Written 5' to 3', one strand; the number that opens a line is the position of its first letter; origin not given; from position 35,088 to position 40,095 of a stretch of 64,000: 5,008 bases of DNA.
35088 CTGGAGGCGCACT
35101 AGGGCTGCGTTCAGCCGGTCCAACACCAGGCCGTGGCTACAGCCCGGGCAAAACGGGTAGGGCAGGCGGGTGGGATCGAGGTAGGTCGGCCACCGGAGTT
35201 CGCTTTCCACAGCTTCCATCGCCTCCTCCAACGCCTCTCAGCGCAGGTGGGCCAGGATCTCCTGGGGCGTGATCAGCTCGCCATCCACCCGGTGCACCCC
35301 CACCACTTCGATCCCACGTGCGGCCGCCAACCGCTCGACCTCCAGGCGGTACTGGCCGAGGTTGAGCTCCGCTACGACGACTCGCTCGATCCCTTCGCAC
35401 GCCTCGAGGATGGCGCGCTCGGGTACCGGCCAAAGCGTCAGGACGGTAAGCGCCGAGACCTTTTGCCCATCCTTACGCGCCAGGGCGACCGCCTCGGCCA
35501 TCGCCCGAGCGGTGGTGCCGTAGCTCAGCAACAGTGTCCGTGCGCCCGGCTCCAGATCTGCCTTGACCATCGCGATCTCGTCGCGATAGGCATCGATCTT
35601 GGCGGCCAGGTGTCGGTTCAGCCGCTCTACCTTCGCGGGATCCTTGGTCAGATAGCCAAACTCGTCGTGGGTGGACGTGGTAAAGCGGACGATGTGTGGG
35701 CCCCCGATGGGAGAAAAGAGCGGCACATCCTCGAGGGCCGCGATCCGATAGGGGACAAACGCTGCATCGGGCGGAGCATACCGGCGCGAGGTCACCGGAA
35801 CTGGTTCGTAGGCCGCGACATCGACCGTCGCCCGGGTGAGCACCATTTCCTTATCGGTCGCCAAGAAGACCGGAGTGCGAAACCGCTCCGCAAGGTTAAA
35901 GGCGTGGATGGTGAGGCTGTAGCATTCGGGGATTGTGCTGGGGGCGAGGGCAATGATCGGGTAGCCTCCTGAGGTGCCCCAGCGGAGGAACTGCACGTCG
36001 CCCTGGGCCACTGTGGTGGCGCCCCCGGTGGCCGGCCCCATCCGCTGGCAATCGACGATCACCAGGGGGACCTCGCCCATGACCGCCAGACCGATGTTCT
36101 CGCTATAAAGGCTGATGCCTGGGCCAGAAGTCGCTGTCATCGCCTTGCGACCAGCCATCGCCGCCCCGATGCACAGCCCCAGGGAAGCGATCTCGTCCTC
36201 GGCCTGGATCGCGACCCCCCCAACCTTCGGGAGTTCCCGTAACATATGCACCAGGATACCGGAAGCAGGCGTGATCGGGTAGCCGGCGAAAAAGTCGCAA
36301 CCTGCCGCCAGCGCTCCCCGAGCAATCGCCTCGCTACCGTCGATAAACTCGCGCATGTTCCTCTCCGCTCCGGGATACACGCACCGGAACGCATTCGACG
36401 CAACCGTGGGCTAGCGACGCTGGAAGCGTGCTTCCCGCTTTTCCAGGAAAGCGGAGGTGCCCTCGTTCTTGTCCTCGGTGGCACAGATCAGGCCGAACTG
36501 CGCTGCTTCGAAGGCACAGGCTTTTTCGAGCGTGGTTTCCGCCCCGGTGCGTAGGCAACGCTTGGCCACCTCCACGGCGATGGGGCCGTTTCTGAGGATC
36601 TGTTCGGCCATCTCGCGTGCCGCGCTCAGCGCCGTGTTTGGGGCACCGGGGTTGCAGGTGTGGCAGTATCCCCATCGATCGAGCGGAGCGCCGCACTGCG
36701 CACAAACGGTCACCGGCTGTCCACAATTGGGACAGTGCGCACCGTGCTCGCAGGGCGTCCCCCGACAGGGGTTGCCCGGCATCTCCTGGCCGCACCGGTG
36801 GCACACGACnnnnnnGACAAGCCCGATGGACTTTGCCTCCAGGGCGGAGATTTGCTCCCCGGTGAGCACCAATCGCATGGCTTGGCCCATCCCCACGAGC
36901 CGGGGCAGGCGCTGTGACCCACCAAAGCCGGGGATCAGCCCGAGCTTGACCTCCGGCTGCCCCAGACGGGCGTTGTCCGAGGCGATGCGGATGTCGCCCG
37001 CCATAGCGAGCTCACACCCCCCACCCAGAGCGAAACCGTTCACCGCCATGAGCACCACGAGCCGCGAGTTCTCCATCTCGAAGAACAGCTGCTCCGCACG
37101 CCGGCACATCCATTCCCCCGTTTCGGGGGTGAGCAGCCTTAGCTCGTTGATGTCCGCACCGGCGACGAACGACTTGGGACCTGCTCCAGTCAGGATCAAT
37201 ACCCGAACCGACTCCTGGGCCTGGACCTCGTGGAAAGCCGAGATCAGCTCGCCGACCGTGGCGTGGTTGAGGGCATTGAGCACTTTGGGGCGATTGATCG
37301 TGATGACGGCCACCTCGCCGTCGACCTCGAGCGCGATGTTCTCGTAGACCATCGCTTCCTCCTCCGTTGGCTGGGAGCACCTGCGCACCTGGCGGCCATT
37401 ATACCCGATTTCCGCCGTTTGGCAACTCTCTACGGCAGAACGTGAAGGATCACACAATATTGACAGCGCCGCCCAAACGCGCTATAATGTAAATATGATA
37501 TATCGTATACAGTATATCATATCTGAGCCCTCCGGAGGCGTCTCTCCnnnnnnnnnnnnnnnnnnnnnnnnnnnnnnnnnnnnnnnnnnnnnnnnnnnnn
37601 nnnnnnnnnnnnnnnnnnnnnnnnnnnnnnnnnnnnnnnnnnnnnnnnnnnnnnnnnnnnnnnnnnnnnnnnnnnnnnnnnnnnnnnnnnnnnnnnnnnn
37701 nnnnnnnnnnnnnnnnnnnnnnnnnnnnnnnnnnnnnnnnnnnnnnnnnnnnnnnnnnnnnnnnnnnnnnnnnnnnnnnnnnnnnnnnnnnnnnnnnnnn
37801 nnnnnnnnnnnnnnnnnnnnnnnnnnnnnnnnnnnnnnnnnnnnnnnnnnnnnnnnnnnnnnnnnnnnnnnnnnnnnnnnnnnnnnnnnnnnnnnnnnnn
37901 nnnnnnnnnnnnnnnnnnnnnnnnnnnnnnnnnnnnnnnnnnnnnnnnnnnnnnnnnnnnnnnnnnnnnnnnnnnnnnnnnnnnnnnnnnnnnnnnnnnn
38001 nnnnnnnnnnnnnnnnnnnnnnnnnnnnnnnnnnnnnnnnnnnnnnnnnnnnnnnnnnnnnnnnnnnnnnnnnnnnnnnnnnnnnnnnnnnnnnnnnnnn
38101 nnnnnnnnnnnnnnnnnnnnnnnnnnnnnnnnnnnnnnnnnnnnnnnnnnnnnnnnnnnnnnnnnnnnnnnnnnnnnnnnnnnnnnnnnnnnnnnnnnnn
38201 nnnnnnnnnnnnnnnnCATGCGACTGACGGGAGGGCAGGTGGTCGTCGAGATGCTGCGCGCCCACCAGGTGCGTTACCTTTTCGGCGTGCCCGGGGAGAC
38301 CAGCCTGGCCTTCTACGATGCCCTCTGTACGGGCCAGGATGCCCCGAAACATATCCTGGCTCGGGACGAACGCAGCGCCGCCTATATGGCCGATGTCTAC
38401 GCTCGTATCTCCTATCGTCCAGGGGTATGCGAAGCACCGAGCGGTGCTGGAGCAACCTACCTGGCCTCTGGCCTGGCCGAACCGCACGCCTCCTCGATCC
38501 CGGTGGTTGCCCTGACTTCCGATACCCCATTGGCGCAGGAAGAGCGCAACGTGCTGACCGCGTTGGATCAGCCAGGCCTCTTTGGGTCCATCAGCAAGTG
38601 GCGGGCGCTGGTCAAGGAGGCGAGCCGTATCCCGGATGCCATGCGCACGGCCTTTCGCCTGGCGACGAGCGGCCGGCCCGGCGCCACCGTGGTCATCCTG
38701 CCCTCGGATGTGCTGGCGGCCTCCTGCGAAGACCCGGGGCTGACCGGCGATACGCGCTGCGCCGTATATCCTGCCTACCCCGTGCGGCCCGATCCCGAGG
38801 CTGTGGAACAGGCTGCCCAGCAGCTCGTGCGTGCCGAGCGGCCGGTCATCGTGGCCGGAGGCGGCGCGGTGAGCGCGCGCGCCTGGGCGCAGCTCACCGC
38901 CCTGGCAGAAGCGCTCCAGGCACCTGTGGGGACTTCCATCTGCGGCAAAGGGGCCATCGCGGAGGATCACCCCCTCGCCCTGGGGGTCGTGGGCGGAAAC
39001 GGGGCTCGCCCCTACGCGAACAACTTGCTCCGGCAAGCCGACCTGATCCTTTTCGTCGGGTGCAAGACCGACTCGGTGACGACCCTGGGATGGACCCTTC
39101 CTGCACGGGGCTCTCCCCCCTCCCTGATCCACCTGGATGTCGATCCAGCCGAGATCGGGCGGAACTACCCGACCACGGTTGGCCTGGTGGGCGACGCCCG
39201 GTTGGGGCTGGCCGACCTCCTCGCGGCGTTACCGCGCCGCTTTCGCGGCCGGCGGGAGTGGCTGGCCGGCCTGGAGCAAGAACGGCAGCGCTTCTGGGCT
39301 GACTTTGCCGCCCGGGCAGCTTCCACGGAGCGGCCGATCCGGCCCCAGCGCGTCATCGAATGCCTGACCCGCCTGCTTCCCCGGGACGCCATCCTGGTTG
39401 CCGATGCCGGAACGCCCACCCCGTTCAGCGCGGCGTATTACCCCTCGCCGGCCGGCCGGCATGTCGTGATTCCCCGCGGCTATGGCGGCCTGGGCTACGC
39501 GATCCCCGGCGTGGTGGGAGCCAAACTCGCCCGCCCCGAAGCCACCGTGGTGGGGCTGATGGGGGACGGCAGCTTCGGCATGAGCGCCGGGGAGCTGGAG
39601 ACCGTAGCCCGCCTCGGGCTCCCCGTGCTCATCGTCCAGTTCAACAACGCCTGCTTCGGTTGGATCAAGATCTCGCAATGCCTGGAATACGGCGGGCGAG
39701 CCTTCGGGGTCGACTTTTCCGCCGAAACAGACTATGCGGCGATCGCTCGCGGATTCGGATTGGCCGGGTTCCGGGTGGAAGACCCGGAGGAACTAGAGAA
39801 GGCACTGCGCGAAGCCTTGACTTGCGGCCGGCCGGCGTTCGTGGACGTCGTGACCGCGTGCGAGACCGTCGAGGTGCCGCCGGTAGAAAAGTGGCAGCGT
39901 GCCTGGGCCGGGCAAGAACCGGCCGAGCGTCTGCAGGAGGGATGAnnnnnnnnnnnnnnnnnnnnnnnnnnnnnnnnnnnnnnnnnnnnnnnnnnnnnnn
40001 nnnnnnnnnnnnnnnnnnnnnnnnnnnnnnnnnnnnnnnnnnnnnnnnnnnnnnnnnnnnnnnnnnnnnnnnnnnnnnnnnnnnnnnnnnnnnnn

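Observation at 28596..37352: Nine-kb anaerobic acyl-CoA oxidation operon (crotonase, KOR alpha, KOR beta, ACAD, etfB, etfA, membrane FeS oxidoreductase), divergent from a FadR-type regulator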

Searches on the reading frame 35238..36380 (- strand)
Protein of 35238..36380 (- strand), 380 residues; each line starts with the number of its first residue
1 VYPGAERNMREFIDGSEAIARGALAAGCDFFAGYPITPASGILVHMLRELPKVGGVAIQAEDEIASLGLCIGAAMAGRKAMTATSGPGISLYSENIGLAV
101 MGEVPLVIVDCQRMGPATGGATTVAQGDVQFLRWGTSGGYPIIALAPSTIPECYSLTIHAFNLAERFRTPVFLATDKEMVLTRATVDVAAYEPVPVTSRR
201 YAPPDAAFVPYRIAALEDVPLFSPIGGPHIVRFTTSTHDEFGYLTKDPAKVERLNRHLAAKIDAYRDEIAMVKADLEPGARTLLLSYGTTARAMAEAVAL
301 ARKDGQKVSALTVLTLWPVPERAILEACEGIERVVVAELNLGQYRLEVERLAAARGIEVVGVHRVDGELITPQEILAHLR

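Call 3: search_protein_families(library=pfam, proteins=[window:35238-36380:-])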
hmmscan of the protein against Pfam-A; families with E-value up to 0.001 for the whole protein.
window:35238-36380:- (380 aa): 3 families
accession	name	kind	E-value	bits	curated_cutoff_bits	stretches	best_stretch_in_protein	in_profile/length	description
PF01855.24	POR_N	-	1.6e-54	185.5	27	1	22-204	2-183/231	Pyruvate flavodoxin/ferredoxin oxidoreductase, thiamine diP-bdg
PF17147.9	PFOR_II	-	8.6e-15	55.4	27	1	280-375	1-102/102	Pyruvate:ferredoxin oxidoreductase core domain II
PF02780.25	Transketolase_C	-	0.00012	22.5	25.9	1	277-338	7-68/124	Transketolase, C-terminal domain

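Call 4: search_protein_families(library=ncbifam, proteins=[window:35238-36380:-], max_evalue=0.00001)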
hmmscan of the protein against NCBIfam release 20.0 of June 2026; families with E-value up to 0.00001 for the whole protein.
window:35238-36380:- (380 aa): 12 families
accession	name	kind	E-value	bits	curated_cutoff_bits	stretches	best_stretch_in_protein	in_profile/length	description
NF006412.0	PRK08659.1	equivalog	8.7e-123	410.2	411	1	9-379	4-373/378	2-oxoacid:acceptor oxidoreductase subunit alpha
TIGR03710.1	OAFO_sf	subfamily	5.9e-101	338.8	482.75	1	7-378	190-560/561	2-oxoacid:acceptor oxidoreductase subunit alpha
NF007206.0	PRK09627.1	equivalog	9e-94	314.5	579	1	9-379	1-372/375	2-oxoglutarate synthase subunit alpha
NF005507.0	PRK07119.1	subfamily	6.9e-71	238.9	399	2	10-177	4-171/352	3-methyl-2-oxobutanoate dehydrogenase subunit VorB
NF041170.1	Oxoac_fdxalpha_Archa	equivalog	1.7e-58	198.4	800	1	11-375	236-615/636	2-oxoacid:ferredoxin oxidoreductase subunit alpha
TIGR03336.1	IOR_alpha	equivalog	4.3e-17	61.6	650.9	1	9-191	1-177/595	indolepyruvate ferredoxin oxidoreductase subunit alpha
NF006232.0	PRK08366.1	equivalog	6.7e-17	61.2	646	1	8-341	5-325/394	2-ketoisovalerate ferredoxin oxidoreductase subunit alpha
NF007201.0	PRK09622.1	equivalog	1.5e-15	57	590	1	6-185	6-181/405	2-oxoacid:ferredoxin oxidoreductase subunit alpha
NF040682.1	PorA_Arch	equivalog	5.2e-15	55.3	550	1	10-113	3-108/387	pyruvate synthase subunit PorA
NF045764.1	PhenlGlyoxDHPadG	equivalog_domain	1.6e-13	49.9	700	1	13-338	5-326/398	NADH-dependent phenylglyoxylate dehydrogenase subunit alpha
NF006233.0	PRK08367.1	equivalog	2.9e-09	36.3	625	1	9-112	3-108/394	pyruvate ferredoxin oxidoreductase subunit alpha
NF045791.1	OxalOxredalpha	equivalog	1.5e-06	27.5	500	1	10-102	4-97/395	oxalate oxidoreductase subunit alpha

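Call 40: search_solved_structures(query=window:35238-36356:-, max_evalue=0.00001)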
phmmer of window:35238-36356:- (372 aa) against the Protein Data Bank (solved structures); distinct sequences matched with E-value up to 0.00001: 7.
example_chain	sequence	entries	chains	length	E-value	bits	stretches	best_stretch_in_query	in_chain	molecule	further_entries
1yd7_A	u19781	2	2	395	2.2e-79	270.5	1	3-371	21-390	2-keto acid:ferredoxin oxidoreductase subunit alpha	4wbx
8ys5_A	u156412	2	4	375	4e-72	246.6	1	1-371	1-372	2-oxoglutarate synthase subunit alpha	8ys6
6n2n_A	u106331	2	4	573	3.4e-52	181.1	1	6-333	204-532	Pyruvate flavodoxin/ferredoxin oxidoreductase domain protein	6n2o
5b46_A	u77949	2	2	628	4e-37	131.5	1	4-368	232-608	2-oxoacid--ferredoxin oxidoreductase alpha subunit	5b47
5b48_A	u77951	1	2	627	3.9e-36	128.2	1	2-336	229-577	2-oxoacid--ferredoxin oxidoreductase alpha subunit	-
9bt4_B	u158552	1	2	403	2e-08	37.1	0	5-106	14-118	Pyruvate:Ferredoxin Oxidoreductase, subunit alpha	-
5c4i_A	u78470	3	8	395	4.1e-07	32.8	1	5-97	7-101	Oxalate oxidoreductase subunit alpha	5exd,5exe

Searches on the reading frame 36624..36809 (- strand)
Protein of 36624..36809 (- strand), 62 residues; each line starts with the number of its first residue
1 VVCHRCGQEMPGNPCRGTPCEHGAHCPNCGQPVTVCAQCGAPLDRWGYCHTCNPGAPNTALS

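Call 76: search_protein_families(library=pfam, proteins=[window:36624-36809:-], max_evalue=10)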
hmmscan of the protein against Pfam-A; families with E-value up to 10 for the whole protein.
seq(62 aa): 19 families
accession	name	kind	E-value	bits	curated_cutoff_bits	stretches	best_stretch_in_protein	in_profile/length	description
PF12773.13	DZR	-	0.0011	19.5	27.3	1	3-53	1-45/45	Double zinc ribbon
PF13240.11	Zn_Ribbon_1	-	0.0079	16.4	25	2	25-43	1-23/23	zinc-ribbon domain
PF13248.11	Zn_ribbon_3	-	0.0099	15.8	27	2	26-43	5-26/26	zinc-ribbon domain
PF07191.17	Zn_ribbon_6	-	0.021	15.3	25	1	3-53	3-56/67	Double zinc ribbon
PF18439.7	zf_UBZ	-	0.03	14.4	25.6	1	1-11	3-13/32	Ubiquitin-Binding Zinc Finger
PF18912.6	DZR_2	-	0.079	13.2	27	0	15-52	13-55/56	Double zinc ribbon domain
PF14803.11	Zn_ribbon_Nudix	-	0.13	12.7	25.6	2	25-34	2-11/34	Nudix N-terminal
PF24460.1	DUF7575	-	0.14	11.9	28.5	2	22-33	2-13/28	Domain of unknown function (DUF7575)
PF18319.7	Zn_ribbon_PriA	-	0.63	10.5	26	1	2-11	18-27/27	PriA DNA helicase Cys-rich region (CRR) domain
PF00098.28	zf-CCHC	-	0.97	10.1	20.8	1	2-9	2-9/18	Zinc knuckle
PF18508.7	zf_C2H2_13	-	1.5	9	26.5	1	35-43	19-27/42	Zinc finger domain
PF12368.13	Rhodanese_C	-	1.9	9.3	26.9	0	17-52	29-65/66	Rhodanase C-terminal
PF09297.16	Zn_ribbon_NUD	-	2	8.7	24.8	2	21-31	19-29/32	NADH pyrophosphatase zinc ribbon domain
PF13920.12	zf-C3HC4_3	-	2.5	8.4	27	1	18-44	18-47/49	Zinc finger, C3HC4 type (RING finger)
PF23455.1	DUF7129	-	4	7.7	30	1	36-60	14-41/45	Domain of unknown function (DUF7129)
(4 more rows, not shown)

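Call 108: search_protein_representatives(protein=window:36624-36809:-)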
Query: 62 residues. Proteins with E-value up to 0.001 (for the whole library): 4; up to 1e-10: 1; up to 1e-30: 0. The best 4 are listed.
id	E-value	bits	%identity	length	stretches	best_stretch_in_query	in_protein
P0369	2.7e-13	65.9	45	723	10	12-48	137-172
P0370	1.5e-07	47.7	35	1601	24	13-48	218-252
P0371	2.2e-04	37.6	34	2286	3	15-38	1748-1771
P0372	8.0e-04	35.8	32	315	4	8-47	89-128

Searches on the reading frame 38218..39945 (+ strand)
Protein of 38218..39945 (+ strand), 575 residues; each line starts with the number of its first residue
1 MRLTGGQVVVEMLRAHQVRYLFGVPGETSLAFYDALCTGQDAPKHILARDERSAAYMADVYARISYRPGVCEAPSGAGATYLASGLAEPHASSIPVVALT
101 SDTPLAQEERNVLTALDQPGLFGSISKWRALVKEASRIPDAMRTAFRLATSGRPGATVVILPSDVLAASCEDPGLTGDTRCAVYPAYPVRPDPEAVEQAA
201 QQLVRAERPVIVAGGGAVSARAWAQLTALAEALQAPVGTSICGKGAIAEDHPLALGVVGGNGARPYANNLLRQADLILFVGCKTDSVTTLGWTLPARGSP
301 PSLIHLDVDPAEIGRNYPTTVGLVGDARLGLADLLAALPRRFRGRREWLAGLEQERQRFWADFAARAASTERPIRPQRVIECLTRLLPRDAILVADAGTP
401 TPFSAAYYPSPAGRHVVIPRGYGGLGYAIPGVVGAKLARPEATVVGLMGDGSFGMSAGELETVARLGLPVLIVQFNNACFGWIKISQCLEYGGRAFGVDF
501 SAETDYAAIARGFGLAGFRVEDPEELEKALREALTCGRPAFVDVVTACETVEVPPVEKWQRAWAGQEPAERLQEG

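Call 3: search_protein_families(library=pfam, proteins=[window:38218-39945:+])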
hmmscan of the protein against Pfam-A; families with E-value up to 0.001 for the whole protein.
window:38218-39945:+ (575 aa): 3 families
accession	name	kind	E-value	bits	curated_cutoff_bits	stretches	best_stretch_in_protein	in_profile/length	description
PF00205.28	TPP_enzyme_M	-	5.5e-39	133.4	30.4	1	196-333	1-136/137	Thiamine pyrophosphate enzyme, central domain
PF02775.26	TPP_enzyme_C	-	2.6e-38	131.6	21.9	1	396-544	1-151/151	Thiamine pyrophosphate enzyme, C-terminal TPP binding domain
PF02776.23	TPP_enzyme_N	-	7.3e-31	106.9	26.8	1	4-119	2-117/119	Thiamine pyrophosphate enzyme, N-terminal TPP binding domain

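Call 4: search_protein_families(library=ncbifam, proteins=[window:38218-39945:+], max_evalue=0.00001)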
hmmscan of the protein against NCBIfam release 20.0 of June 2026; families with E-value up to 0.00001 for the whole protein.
window:38218-39945:+ (575 aa): 54 families (the best 25 are shown)
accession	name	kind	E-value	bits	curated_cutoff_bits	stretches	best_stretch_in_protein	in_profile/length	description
NF004772.0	PRK06112.1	subfamily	1.7e-125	419.6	673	1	4-559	15-570/578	acetolactate synthase catalytic subunit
TIGR00118.1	acolac_lg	equivalog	4.1e-123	411.8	538.35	1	3-550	1-538/557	biosynthetic-type acetolactate synthase large subunit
NF004919.0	PRK06276.1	equivalog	1.7e-115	386.6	866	1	4-549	2-541/582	acetolactate synthase large subunit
NF006052.0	PRK08199.1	subfamily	1.8e-109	366.6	539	1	4-552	9-543/559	thiamine pyrophosphate protein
NF004710.0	PRK06048.1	equivalog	8.4e-108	361.2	976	1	2-554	7-545/561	acetolactate synthase large subunit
NF006122.0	PRK08266.1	subfamily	1e-98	331.2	571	1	2-546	3-524/543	hypothetical protein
NF006187.0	PRK08322.1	equivalog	4.9e-98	328.9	509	1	5-544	4-526/548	acetolactate synthase large subunit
NF006016.1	PRK08155.1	equivalog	1.7e-97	327.2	870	1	1-551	1-537/554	acetolactate synthase large subunit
NF004807.0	PRK06154.1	equivalog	4.3e-95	319.5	607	1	6-550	23-558/565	thiamine pyrophosphate-requiring protein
NF005039.0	PRK06456.1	equivalog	9.8e-95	318.2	868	1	4-554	3-552/572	acetolactate synthase large subunit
NF005651.0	PRK07418.1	subfamily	3.2e-93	313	942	1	2-546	18-559/617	acetolactate synthase large subunit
NF006524.0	PRK08978.1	equivalog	2.3e-92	310.1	738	1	4-547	2-525/548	acetolactate synthase 2 catalytic subunit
NF005824.0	PRK07710.1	equivalog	8.4e-92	308.3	976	1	3-549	17-551/573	acetolactate synthase large subunit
NF005860.0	PRK07789.1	equivalog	4.7e-91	306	881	1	2-551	33-583/615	acetolactate synthase large subunit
NF005936.0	PRK07979.1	equivalog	1.8e-90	303.9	1080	1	3-546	4-547/574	acetolactate synthase 3 large subunit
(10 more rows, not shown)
